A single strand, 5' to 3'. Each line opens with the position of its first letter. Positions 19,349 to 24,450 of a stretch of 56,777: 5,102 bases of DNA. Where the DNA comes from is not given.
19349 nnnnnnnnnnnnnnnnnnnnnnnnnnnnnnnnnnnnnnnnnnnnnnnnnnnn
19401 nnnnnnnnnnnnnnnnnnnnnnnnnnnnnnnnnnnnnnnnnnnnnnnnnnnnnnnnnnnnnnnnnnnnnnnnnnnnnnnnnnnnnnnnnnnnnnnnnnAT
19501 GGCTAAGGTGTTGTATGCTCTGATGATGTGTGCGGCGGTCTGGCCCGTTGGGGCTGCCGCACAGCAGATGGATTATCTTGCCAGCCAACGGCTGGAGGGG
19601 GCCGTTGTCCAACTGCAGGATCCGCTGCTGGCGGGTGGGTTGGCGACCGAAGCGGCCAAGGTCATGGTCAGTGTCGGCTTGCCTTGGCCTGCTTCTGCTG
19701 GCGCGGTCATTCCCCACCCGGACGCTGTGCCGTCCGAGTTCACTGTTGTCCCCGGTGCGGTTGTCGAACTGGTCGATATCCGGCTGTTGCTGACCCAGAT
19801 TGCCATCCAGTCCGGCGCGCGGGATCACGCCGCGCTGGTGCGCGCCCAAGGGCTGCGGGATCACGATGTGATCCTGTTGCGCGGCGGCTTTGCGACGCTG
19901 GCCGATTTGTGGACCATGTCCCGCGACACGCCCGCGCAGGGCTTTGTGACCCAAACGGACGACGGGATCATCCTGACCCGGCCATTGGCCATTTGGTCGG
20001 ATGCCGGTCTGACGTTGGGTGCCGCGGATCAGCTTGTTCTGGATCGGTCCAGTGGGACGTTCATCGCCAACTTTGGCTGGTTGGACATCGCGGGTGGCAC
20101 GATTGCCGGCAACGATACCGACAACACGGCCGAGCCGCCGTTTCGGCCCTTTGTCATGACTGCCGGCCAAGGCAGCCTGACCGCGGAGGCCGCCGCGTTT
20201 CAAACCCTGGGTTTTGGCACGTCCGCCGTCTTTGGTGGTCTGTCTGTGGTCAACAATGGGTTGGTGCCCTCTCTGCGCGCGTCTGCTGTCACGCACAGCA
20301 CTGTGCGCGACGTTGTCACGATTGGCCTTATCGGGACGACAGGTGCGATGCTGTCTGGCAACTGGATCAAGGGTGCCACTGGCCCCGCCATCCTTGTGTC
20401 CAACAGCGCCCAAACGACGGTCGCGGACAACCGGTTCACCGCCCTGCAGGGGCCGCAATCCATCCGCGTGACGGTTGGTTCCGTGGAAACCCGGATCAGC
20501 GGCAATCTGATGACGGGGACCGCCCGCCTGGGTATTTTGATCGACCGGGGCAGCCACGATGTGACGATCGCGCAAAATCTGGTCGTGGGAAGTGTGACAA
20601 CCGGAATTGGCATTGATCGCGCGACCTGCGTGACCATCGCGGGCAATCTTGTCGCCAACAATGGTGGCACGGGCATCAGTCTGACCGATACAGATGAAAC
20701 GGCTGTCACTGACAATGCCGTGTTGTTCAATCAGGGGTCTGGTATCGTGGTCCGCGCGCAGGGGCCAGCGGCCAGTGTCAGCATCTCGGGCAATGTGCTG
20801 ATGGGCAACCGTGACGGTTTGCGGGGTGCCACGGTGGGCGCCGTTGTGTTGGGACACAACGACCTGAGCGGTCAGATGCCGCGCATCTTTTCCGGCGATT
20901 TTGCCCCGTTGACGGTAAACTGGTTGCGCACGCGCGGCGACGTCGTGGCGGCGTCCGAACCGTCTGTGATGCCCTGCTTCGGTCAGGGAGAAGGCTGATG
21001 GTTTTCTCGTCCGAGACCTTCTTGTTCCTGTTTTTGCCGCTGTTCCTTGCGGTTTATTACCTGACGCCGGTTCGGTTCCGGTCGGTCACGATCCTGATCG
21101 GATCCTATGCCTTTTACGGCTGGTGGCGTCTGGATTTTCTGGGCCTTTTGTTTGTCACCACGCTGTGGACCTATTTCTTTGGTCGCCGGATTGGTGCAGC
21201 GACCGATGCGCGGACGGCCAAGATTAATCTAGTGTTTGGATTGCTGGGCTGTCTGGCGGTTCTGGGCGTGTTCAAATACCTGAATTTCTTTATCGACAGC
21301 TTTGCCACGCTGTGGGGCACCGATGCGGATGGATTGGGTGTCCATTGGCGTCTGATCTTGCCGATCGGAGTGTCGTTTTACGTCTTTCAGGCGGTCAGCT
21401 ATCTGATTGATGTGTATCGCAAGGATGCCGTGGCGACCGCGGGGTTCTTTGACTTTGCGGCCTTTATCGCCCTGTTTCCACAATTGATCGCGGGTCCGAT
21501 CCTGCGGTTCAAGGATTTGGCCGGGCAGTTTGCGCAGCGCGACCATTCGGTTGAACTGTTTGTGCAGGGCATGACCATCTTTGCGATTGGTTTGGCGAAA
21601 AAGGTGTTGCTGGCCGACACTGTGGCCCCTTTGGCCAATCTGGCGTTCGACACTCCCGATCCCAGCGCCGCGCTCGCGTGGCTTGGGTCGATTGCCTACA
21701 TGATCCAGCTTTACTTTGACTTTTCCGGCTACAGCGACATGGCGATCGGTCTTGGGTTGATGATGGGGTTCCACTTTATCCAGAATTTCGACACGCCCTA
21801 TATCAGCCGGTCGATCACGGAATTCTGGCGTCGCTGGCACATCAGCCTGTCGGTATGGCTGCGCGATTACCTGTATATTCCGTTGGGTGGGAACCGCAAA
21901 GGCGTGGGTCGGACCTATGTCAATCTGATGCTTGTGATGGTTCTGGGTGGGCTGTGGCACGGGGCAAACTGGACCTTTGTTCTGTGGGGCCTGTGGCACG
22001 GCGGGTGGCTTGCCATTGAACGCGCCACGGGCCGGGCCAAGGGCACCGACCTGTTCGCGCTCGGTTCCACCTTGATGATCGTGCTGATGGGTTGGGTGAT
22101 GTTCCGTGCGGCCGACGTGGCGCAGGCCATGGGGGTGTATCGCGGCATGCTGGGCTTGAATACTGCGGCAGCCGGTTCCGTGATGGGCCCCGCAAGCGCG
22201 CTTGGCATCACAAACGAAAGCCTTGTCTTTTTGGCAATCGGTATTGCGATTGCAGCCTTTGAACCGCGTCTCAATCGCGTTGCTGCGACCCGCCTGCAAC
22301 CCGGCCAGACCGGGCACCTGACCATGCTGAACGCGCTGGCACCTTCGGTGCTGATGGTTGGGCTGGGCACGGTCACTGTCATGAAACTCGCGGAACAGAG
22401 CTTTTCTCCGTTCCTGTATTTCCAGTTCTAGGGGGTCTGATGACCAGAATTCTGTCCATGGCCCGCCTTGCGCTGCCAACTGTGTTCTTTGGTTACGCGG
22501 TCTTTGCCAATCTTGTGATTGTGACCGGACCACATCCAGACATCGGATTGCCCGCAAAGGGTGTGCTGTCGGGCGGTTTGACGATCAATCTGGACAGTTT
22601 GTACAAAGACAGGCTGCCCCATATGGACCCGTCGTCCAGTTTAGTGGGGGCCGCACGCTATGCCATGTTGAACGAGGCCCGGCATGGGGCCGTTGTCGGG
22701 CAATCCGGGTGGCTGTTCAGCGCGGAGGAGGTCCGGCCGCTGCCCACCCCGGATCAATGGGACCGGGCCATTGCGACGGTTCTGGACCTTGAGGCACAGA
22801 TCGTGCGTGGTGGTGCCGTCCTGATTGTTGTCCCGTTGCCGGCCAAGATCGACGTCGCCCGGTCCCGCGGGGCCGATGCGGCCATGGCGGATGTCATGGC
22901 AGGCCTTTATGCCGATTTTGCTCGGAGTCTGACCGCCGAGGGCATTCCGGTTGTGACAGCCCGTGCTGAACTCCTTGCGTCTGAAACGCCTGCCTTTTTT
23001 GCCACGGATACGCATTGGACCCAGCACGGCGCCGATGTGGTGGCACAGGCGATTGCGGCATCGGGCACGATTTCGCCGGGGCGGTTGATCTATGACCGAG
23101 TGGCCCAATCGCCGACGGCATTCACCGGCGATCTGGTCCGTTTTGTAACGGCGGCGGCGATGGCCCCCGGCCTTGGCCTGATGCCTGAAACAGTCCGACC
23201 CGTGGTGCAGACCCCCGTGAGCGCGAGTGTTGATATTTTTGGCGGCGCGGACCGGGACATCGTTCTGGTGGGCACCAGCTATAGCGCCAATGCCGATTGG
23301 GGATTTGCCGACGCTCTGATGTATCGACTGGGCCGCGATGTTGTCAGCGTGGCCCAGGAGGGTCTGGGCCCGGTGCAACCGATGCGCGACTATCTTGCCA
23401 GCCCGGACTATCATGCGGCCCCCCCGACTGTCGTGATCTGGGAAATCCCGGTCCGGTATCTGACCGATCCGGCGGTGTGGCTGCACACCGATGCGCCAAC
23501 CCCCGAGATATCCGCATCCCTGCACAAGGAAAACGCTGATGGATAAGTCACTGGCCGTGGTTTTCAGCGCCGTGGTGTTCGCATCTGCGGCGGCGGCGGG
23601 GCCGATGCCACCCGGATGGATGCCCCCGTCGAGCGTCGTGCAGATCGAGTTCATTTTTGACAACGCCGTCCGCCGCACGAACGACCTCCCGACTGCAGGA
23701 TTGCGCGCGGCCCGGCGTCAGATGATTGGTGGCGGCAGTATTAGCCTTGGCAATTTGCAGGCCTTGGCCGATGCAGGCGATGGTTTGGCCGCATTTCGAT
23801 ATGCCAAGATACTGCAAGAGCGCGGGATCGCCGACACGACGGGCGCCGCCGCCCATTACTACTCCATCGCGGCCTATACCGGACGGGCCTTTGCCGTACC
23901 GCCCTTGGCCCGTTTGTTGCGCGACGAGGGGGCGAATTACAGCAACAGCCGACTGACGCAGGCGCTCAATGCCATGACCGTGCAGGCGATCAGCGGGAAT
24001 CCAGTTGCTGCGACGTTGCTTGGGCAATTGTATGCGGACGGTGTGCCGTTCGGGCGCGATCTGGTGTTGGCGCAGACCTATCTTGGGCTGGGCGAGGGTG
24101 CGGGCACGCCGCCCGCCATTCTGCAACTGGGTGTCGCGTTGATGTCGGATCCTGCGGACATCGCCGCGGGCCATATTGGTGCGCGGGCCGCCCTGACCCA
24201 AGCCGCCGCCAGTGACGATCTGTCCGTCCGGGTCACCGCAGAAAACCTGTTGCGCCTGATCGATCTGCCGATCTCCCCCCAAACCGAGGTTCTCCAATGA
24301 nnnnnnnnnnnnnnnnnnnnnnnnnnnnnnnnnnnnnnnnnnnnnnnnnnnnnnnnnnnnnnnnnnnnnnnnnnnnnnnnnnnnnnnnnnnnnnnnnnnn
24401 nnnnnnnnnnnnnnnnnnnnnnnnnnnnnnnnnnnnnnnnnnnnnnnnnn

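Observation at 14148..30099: Alginate-type (O-acetylated polymannuronate) exopolysaccharide operon in an alphaproteobacterial-looking genome, rearranged and lacking the AlgK/AlgE export pair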

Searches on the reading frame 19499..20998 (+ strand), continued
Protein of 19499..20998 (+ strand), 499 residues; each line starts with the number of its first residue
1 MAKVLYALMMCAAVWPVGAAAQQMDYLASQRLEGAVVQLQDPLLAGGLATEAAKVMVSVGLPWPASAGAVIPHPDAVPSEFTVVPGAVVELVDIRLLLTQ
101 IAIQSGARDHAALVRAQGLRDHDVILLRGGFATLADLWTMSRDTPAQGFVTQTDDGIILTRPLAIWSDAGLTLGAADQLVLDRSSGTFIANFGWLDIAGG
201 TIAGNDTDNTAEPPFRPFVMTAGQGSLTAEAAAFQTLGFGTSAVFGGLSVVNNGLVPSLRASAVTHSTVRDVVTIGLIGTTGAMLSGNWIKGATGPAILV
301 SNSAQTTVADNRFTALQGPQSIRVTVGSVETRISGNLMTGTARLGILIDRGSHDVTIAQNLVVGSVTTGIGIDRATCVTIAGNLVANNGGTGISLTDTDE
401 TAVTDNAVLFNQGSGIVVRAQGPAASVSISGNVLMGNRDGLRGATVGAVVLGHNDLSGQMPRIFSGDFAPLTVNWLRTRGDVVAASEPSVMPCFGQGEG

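Call 28: find_related_loci(query=A1, collection=genome_contigs, flank=10000)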
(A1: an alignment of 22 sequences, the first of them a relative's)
Query A1 (499 aa) in genome_contigs; peptide patterns used: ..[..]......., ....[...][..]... (x = any residue, [..] = any of these).
53 stretches matched a pattern; 17 encode a relative of the query (tblastn E <= 1e-3); 17 distinct loci.
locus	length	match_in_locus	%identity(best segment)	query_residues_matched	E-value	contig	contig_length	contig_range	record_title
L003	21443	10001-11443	56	16-499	1e-163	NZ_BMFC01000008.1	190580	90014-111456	Marivita lacus strain CGMCC 1.12478 sequence08, whole genome shotgun sequence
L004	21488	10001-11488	56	8-497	1e-162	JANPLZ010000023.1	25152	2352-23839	MAG: Cypionkella sp. isolate VAR_48_metabat_365 VAR_48_k141_171313, whole genome shotgun sequence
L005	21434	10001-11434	55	22-499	7e-156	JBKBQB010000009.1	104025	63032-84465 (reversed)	MAG: Paracoccaceae bacterium isolate 21I_056.bin.11 NODE_118_length_104025_cov_3.016833, whole genome shotgun sequence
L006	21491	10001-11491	51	1-499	4e-146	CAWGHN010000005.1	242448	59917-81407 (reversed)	MAG: uncultured Alphaproteobacteria bacterium isolate MFD02832.bin.1.27 genome assembly, contig: contig_3963, whole geno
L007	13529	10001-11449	49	15-499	6e-142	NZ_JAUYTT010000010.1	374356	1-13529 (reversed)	MAG: Frigidibacter sp. isolate C8_maxbin.052 C8_k141_7819, whole genome shotgun sequence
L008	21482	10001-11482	49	10-499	2e-138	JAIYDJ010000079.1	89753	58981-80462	MAG: Rhodobacter sp. isolate H1_MAG_00031 pond_H1_MAG_00031_000000000108, whole genome shotgun sequence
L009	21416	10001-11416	51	1-479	9e-144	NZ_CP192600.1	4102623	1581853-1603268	MAG: Tabrizicola sp. BL-A-41-H6 isolate Passages #2 and #5 chromosome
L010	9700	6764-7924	46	88-479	4e-106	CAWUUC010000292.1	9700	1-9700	MAG: uncultured Rhodobacteraceae bacterium isolate HER22_SIP_1000_bin_14_1 genome assembly, contig: HER22_SP_1000_bin_14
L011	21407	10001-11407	43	3-479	3e-102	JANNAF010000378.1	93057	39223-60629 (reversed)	MAG: Rhodobacterales bacterium isolate OTE_78_metabat_510 OTE_78_k141_718988, whole genome shotgun sequence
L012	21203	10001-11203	46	74-479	7e-103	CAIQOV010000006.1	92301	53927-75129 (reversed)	MAG: uncultured Rhodobacterales bacterium isolate Ja1_bin-3778 genome assembly, contig: bin-3778:06/55, whole genome sho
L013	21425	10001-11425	47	3-477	6e-129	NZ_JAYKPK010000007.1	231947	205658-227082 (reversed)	Yoonia sp. 67-2 NODE_7, whole genome shotgun sequence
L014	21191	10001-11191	39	74-479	2e-75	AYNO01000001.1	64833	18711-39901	MAG: Rhodobacter sp. CACIA14H1 contig00062, whole genome shotgun sequence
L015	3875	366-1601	38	54-476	1e-72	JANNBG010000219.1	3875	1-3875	MAG: Rhodobacterales bacterium isolate OTE_78_metabat_364 OTE_78_k141_1488898, whole genome shotgun sequence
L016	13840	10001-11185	36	85-481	2e-66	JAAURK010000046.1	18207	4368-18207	MAG: Tabrizicola sp. isolate RU_1_2 NODE_1351_length_18207_cov_3.964104, whole genome shotgun sequence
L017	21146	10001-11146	34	86-469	8e-62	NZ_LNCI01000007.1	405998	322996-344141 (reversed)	Tropicimonas marinistellae strain SF-16 contig7, whole genome shotgun sequence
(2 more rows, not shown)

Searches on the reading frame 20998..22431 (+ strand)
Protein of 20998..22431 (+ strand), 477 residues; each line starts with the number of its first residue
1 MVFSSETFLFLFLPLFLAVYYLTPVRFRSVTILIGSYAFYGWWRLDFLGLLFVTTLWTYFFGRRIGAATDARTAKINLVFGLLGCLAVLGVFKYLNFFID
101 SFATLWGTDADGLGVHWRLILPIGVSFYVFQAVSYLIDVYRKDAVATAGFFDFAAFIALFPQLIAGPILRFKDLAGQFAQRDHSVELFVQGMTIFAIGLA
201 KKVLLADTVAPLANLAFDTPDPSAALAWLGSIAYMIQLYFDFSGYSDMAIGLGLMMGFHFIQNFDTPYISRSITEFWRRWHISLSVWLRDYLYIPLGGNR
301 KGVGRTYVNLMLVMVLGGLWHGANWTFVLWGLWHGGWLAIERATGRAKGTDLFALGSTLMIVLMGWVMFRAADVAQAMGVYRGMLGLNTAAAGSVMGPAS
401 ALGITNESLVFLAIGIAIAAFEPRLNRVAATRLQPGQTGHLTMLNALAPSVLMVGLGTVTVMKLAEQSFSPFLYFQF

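Call 3: search_protein_families(library=pfam, proteins=[window:20998-22431:+], max_evalue=0.01)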
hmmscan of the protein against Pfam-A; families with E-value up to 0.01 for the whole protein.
window:20998-22431:+ (477 aa): 1 family
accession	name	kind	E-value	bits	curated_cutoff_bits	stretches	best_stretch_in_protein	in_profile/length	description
PF03062.24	MBOAT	-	3.4e-30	105.9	27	1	147-344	78-297/337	MBOAT, membrane-bound O-acyltransferase family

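Call 4: search_protein_families(library=ncbifam, proteins=[window:20998-22431:+], max_evalue=0.01)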
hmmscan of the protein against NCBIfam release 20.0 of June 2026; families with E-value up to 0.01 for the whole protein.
window:20998-22431:+ (477 aa): 1 family
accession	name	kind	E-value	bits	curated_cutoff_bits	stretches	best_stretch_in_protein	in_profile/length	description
TIGR04091.1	LTA_dltB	equivalog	3.7e-46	158.1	375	1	118-346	106-343/380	D-alanyl-lipoteichoic acid biosynthesis protein DltB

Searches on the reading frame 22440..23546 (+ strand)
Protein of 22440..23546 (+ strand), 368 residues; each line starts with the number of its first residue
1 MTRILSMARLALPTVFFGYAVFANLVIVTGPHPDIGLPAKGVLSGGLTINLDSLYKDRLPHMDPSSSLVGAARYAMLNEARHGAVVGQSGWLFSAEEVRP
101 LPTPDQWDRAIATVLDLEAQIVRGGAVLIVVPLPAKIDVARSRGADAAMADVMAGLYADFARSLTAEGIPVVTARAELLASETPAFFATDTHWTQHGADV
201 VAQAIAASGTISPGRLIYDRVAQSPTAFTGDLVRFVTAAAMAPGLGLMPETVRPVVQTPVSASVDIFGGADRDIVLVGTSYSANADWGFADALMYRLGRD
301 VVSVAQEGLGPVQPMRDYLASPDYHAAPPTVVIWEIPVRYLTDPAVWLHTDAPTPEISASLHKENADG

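Call 3: search_protein_families(library=pfam, proteins=[window:22440-23546:+], max_evalue=0.01)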
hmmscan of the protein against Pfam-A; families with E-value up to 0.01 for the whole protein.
window:22440-23546:+ (368 aa): 1 family
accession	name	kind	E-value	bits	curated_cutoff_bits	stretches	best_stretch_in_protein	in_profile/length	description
PF16822.11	ALGX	-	1.6e-54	185.8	26.5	1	85-337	2-267/268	SGNH hydrolase-like domain, acetyltransferase AlgX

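Call 4: search_protein_families(library=ncbifam, proteins=[window:22440-23546:+], max_evalue=0.01)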
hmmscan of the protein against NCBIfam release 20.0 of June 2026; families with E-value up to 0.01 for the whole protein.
window:22440-23546:+ (368 aa): 0 families

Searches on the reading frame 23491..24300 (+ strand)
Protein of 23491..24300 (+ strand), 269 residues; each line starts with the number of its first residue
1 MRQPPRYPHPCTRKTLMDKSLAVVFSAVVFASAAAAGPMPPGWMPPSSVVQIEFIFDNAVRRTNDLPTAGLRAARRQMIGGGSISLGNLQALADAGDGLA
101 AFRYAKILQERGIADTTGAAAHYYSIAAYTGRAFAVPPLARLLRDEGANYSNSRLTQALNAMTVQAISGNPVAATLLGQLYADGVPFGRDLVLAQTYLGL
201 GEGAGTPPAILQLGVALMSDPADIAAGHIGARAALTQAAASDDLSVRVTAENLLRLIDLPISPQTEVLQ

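Call 3: search_protein_families(library=pfam, proteins=[window:23491-24300:+], max_evalue=0.01)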
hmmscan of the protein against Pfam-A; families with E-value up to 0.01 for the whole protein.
window:23491-24300:+ (269 aa): 0 families

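Call 4: search_protein_families(library=ncbifam, proteins=[window:23491-24300:+], max_evalue=0.01)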
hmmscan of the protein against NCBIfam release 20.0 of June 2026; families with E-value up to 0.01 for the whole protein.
window:23491-24300:+ (269 aa): 0 families

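Call 10: search_solved_structures(query=window:23491-24300:+, max_evalue=1)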
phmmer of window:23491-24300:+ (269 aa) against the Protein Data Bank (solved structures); distinct sequences matched with E-value up to 1: 14.
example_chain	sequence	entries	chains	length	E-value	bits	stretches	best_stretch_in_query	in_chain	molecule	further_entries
8sxq_A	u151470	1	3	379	0.00011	25.1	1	112-203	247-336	SEL-1 repeat protein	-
6onw_A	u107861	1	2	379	0.00027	23.8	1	93-215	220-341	Sel1 repeat protein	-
5b26_A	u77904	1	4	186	0.0015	21.4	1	90-213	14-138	Protein sel-1 homolog 1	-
6orc_A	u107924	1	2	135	0.0015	21.3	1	87-201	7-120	Sel1 repeat protein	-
9uav_C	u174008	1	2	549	0.0017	21.2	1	90-199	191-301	Protein sel-1 homolog 1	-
8ket_C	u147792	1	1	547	0.0018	21.1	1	90-213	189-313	Protein sel-1 homolog 1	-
8kes_D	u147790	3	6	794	0.004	20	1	90-212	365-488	Protein sel-1 homolog 1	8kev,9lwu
9og0_C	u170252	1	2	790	0.0051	19.6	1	90-212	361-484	Protein sel-1 homolog 1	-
4bwr_A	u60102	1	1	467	0.02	17.7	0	92-181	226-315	PROTEIN CORRESPONDING TO LOCUS C5321 FROM CFT073 E.COLI STRAIN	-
6deh_A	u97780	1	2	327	0.14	14.9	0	111-215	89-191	TPR repeat protein, protein-protein interaction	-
6kg9_A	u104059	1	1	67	0.41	13.4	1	173-201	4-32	And cellulose-binding endoglucanase family 9 CelL ortholog dockerin domain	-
8d9x_A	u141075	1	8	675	0.52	13.1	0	111-216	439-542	Maltodextrin-binding protein,DAP3-binding cell death enhancer 1 short form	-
6kgc_B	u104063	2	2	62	0.68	12.7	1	175-201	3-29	And cellulose-binding endoglucanase family 9 CelL ortholog dockerin domain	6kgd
1tk7_A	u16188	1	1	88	0.71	12.6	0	35-64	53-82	CG4244-PB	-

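Call 38: search_solved_structures(query=A3, max_evalue=1, show_alignments=0)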
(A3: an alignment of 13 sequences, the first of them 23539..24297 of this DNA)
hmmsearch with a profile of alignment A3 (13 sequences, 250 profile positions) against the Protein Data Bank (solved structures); distinct sequences matched with E-value up to 1: 24.
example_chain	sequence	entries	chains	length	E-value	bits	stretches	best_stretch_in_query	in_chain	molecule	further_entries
8sxq_A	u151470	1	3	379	1.8e-21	79.9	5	143-224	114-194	SEL-1 repeat protein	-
4bwr_A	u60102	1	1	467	4.5e-17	65.5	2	142-203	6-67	PROTEIN CORRESPONDING TO LOCUS C5321 FROM CFT073 E.COLI STRAIN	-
6onw_A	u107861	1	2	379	3.3e-16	62.7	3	143-198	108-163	Sel1 repeat protein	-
6deh_A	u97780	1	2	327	1.3e-15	60.7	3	132-221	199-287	TPR repeat protein, protein-protein interaction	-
6ok3_A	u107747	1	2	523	1.5e-15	60.5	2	145-224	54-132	Sel1 repeat protein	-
6ork_A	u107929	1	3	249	1.5e-13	54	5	144-219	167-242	Sel1 repeat protein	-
6ur7_A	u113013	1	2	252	3.3e-12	49.6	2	145-198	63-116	Sel1 repeat family protein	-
8ket_C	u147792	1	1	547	1.1e-08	38.1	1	101-199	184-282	Protein sel-1 homolog 1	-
9uav_C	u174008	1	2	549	1.3e-08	37.8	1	101-199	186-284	Protein sel-1 homolog 1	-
8kes_D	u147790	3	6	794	2.6e-08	36.8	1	101-199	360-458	Protein sel-1 homolog 1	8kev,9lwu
6orc_A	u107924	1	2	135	3.2e-08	36.5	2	143-197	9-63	Sel1 repeat protein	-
8z5n_C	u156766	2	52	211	4.6e-08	36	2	159-237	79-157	Sodium-type flagellar motor component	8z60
9og0_C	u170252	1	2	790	1.1e-07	34.8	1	101-199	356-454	Protein sel-1 homolog 1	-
5b26_A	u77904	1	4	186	4.3e-07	32.8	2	102-200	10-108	Protein sel-1 homolog 1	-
9yfg_Ea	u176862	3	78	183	4.5e-05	26.2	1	143-203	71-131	Sodium-type flagellar protein MotX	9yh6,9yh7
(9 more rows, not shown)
